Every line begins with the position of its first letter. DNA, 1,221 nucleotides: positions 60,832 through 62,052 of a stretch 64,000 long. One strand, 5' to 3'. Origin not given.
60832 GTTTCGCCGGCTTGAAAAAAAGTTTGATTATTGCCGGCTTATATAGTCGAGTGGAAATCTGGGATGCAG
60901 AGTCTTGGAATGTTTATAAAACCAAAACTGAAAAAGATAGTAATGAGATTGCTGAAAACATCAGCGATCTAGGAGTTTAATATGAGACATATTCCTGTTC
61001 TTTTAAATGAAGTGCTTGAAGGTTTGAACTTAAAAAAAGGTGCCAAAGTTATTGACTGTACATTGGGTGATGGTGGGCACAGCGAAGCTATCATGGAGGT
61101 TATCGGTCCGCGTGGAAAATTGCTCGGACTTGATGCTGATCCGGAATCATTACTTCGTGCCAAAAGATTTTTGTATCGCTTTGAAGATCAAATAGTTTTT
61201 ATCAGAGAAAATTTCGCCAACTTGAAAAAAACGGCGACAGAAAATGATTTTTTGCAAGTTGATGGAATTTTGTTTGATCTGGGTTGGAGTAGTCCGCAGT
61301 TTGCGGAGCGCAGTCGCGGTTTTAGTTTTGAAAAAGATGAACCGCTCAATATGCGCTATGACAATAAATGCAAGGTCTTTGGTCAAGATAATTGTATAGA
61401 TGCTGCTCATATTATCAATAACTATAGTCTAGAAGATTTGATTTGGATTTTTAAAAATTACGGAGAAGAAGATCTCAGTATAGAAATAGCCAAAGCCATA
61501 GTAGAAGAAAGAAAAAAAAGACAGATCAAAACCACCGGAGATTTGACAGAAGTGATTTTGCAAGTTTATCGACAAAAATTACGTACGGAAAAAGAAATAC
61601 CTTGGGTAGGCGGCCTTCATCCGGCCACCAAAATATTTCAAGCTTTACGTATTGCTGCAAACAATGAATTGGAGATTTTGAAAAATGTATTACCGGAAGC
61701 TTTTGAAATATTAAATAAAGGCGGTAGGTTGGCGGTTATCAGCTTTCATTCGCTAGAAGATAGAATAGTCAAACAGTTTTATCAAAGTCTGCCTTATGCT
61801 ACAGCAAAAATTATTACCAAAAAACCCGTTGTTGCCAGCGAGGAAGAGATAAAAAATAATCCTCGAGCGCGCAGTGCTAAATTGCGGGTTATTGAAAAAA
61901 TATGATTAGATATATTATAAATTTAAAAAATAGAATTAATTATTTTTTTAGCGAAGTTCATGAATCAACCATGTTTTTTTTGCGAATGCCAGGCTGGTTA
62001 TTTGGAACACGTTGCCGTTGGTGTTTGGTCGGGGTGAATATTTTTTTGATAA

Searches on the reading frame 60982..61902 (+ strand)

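Call 67: search_protein_families(library=pfam, proteins=[window:60982-61902:+], max_evalue=0.0001)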
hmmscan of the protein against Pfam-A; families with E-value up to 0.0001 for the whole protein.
window:60982-61902:+ (307 aa): 3 families
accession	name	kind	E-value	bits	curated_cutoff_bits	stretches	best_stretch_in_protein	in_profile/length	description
PF01795.25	Methyltransf_5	-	1.4e-100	337.2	27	1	2-307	3-309/309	MraW methylase family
PF13847.12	Methyltransf_31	-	2.5e-07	30.9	27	0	18-87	2-71/145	Methyltransferase domain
PF01209.24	Ubie_methyltran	-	3.7e-06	26.9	20.1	0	15-89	43-118/233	ubiE/COQ5 methyltransferase family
